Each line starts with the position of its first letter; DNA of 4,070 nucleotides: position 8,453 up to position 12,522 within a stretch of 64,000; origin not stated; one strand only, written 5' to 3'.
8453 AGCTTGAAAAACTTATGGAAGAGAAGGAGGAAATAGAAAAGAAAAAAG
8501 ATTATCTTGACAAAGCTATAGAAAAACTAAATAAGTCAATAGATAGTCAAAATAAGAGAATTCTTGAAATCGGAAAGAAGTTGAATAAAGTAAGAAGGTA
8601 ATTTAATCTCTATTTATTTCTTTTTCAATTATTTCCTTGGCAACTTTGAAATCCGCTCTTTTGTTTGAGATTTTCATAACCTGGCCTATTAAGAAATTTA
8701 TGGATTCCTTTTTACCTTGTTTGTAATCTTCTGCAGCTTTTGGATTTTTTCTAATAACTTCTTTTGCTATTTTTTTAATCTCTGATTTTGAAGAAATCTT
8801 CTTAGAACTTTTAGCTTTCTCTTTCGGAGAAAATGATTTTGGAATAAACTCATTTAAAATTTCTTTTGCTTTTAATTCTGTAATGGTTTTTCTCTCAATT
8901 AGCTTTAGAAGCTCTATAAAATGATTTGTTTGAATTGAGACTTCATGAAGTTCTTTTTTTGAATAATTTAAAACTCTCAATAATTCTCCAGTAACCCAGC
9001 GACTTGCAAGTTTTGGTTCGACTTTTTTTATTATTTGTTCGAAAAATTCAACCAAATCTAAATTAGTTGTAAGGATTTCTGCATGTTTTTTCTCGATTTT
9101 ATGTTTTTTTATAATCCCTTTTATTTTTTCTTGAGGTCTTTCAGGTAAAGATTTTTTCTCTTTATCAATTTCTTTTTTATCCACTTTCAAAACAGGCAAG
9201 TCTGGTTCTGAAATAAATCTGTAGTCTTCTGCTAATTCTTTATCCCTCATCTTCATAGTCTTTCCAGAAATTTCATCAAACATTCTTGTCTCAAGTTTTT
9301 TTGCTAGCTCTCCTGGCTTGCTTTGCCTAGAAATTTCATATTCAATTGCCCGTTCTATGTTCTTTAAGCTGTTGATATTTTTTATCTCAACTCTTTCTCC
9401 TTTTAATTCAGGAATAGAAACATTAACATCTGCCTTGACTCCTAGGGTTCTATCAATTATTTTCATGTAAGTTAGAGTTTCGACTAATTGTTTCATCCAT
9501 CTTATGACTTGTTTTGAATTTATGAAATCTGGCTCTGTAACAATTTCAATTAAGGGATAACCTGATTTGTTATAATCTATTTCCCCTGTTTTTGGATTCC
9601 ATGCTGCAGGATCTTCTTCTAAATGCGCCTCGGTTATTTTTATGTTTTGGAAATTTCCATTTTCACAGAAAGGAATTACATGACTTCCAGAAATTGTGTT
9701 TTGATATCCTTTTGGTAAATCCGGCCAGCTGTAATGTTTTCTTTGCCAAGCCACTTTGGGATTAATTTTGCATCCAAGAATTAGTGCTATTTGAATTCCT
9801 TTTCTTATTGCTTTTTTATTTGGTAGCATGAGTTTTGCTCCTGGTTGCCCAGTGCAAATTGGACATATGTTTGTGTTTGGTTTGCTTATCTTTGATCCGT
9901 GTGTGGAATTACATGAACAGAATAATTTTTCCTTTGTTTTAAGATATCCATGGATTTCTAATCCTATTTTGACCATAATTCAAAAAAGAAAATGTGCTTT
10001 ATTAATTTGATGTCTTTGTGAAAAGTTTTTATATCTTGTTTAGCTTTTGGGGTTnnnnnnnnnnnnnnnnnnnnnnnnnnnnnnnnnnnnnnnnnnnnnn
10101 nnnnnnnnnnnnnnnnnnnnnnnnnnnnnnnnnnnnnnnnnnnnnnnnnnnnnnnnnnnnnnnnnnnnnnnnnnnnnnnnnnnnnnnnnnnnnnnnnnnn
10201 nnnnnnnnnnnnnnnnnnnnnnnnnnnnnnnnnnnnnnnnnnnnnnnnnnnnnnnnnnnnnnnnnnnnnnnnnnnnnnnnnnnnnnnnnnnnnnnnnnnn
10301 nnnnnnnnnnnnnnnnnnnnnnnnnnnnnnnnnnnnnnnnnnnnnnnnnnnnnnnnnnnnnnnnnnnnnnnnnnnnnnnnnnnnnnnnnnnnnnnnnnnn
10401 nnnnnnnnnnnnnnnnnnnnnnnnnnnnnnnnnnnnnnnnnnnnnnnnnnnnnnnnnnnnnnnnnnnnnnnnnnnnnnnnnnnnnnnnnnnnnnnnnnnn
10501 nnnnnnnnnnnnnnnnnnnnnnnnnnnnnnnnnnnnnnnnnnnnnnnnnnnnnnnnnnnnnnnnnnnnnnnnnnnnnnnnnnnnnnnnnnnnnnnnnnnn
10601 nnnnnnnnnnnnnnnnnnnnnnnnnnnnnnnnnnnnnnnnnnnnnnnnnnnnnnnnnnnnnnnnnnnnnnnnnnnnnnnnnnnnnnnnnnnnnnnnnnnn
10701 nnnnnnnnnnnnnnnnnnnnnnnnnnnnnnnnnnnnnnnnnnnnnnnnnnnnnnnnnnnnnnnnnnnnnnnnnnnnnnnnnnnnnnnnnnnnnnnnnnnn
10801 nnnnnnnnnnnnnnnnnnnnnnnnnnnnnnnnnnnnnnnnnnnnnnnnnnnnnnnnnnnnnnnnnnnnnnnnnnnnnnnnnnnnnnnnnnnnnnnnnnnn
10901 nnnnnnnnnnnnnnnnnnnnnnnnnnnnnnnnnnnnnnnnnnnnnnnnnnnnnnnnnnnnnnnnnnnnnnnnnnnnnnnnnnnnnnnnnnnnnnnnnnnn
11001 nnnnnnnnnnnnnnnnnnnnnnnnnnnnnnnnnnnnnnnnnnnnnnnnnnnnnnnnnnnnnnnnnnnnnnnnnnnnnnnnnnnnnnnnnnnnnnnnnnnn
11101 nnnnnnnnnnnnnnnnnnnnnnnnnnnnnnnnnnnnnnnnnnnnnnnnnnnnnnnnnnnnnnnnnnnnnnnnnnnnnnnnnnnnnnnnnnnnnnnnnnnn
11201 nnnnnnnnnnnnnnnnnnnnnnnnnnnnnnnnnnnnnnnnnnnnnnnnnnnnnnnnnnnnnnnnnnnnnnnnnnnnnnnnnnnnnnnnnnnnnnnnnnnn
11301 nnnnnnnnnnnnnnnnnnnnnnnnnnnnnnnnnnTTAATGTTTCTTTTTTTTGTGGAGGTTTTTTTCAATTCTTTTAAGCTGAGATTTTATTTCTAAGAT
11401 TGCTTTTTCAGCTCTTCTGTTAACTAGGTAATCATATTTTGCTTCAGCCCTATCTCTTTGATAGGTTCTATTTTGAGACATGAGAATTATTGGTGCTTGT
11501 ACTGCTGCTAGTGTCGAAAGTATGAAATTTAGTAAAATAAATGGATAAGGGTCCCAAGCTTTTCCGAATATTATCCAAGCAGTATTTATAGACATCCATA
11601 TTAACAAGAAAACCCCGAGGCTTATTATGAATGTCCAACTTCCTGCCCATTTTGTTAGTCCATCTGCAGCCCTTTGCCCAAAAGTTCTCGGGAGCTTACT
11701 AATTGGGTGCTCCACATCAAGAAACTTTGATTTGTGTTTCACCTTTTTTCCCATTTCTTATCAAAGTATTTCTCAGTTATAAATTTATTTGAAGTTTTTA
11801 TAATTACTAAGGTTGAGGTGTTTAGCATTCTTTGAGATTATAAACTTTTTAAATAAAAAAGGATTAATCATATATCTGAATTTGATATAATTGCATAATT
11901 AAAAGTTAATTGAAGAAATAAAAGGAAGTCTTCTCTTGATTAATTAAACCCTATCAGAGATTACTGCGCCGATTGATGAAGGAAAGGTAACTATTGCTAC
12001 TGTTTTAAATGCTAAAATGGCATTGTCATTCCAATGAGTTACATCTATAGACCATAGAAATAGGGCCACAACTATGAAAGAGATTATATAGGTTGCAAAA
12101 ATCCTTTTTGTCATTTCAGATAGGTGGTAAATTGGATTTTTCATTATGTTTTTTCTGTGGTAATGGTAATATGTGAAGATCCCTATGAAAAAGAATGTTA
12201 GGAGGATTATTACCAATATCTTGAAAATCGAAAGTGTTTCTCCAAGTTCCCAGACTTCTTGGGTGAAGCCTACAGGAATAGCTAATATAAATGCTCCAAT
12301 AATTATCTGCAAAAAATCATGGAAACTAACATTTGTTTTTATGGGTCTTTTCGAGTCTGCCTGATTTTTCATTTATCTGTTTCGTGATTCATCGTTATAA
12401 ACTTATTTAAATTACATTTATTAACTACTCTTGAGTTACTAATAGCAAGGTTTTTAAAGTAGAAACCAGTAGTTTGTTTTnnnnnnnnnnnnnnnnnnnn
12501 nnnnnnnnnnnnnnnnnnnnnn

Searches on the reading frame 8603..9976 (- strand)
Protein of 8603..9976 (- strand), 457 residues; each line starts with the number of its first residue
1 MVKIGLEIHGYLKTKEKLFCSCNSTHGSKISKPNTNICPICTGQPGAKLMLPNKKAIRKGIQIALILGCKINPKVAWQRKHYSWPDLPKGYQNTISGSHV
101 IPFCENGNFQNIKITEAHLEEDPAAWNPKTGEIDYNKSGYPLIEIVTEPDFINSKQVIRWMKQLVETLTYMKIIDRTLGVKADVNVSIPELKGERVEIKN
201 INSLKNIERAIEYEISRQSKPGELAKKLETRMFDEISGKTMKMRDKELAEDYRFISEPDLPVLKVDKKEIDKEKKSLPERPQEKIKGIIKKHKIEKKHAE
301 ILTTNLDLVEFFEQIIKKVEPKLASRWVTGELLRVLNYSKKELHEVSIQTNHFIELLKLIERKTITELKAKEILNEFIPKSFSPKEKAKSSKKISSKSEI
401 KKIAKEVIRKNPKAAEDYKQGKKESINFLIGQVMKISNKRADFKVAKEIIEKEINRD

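Call 10: search_protein_families(library=pfam, proteins=[window:8603-9976:-], max_evalue=0.01)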
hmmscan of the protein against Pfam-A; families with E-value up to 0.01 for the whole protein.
window:8603-9976:- (457 aa): 2 families
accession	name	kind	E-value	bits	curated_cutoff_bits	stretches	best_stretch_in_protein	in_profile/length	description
PF02934.20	GatB_N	-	4.1e-77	259.5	23.4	1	2-270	1-276/277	GatB/GatE catalytic domain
PF02637.23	GatB_Yqey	-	4.8e-35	121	27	1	310-454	1-148/148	GatB domain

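Call 101: find_related_loci(query=window:8603-9976:-, collection=genome_contigs, flank=1000)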
Query window:8603-9976:- (457 aa) in genome_contigs; peptide patterns used: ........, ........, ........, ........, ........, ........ (x = any residue, [..] = any of these).
343 stretches matched a pattern; 204 encode a relative of the query (tblastn E <= 1e-3); the best 80 are kept; 80 distinct loci.
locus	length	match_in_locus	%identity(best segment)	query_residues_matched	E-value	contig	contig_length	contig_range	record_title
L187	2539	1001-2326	57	4-452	2e-179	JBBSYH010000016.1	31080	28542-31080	MAG: Nanoarchaeota archaeon isolate H51-bin114_1 H51_bin114_1_000000000016, whole genome shotgun sequence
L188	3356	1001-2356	59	1-456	3e-170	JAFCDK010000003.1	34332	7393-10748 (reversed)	Candidatus Pacearchaeota archaeon isolate Meg19_1012_Bin_451 Meg19_1012_Bin_451_scaffold_2916, whole genome shotgun sequ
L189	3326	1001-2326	53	3-452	7e-159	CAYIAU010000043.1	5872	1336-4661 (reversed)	MAG TPA_asm: Candidatus Woesearchaeota archaeon isolate ERP119705_co1_1063 genome assembly, contig: NODE_22834_length_58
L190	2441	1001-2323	60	1-446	2e-161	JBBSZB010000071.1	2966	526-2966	MAG: Nanoarchaeota archaeon isolate H51-bin106_1 H51_bin106_1_000000000071, whole genome shotgun sequence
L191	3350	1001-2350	49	2-456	1e-144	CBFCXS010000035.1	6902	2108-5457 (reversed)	MAG TPA_asm: Candidatus Woesearchaeota archaeon isolate SRR26215688_concoct_3 genome assembly, contig: ERZ25073478.9476,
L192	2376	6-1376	43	2-454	1e-121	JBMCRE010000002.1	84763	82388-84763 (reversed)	MAG: Nanoarchaeota archaeon isolate D1M07_82 NODE_32_length_84763_cov_13.425473, whole genome shotgun sequence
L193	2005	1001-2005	58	4-337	8e-130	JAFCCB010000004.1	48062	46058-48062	Candidatus Dojkabacteria bacterium isolate AB_1215_Bin_135 AB_1215_Bin_135.fna_scaffold_1030, whole genome shotgun seque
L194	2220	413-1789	44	2-456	7e-123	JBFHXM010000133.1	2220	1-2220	MAG: Candidatus Woesearchaeota archaeon isolate Mix_sand09.2021.07.Z.57 k141_3246843_length_2220_cov_9.0000, whole genom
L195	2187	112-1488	43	2-456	2e-118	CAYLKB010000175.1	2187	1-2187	MAG TPA_asm: uncultured Methanosarcinales archaeon isolate SRP141376_co5_31 genome assembly, contig: NODE_109783_length_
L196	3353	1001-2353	43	2-449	3e-111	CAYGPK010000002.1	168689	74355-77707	MAG TPA_asm: uncultured Methanosarcinales archaeon isolate ERP117304_co1_69 genome assembly, contig: NODE_106_length_168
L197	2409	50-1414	43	2-452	8e-116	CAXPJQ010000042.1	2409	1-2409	MAG: Bdellovibrionales bacterium isolate 02um_A1B0718_5.38 genome assembly, contig: k127_791191, whole genome shotgun se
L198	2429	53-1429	43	2-456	3e-111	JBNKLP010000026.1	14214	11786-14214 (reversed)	MAG: Candidatus Nanoarchaeia archaeon isolate H1H2.bin.12.permissive NODE_26_length_14238_cov_6.274204, whole genome sho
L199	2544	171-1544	42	3-456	3e-111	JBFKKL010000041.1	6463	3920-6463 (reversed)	MAG: Candidatus Woesearchaeota archaeon isolate Mix_sand21.2022.07.Z.49 k141_582359_length_6463_cov_7.0000, whole genome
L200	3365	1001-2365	42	2-452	4e-109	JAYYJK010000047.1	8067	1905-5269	MAG: Nanoarchaeota archaeon isolate DS_MAG177 DS_MAG177_0047, whole genome shotgun sequence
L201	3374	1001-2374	42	2-456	6e-108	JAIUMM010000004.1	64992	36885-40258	MAG: Nanoarchaeota archaeon isolate PBR18_bin24 bin24.contig0003, whole genome shotgun sequence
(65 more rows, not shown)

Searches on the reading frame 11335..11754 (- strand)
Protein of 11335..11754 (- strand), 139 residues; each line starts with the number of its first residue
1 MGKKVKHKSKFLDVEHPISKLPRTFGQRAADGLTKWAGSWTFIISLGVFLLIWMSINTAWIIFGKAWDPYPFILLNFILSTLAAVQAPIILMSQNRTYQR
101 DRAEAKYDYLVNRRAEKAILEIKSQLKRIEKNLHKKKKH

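Call 10: search_protein_families(library=pfam, proteins=[window:11335-11754:-], max_evalue=0.01)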
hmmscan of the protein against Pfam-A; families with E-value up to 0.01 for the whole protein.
window:11335-11754:- (139 aa): 1 family
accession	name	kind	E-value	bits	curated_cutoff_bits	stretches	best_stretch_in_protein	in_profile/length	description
PF06210.16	DUF1003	-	1.5e-34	118.7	27.4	1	38-137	2-100/103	Protein of unknown function (DUF1003)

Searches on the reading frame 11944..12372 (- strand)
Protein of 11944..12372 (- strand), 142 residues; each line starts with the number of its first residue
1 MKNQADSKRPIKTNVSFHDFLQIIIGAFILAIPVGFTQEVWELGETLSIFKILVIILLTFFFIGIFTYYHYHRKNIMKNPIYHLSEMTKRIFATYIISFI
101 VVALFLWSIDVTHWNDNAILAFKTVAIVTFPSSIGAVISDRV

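Call 10: search_protein_families(library=pfam, proteins=[window:11944-12372:-], max_evalue=0.01)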
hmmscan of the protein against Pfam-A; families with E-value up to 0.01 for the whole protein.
window:11944-12372:- (142 aa): 1 family
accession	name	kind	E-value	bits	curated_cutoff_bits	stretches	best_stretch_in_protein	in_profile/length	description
PF09622.15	DUF2391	-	1.2e-11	45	22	1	11-136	142-268/275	Putative integral membrane protein (DUF2391)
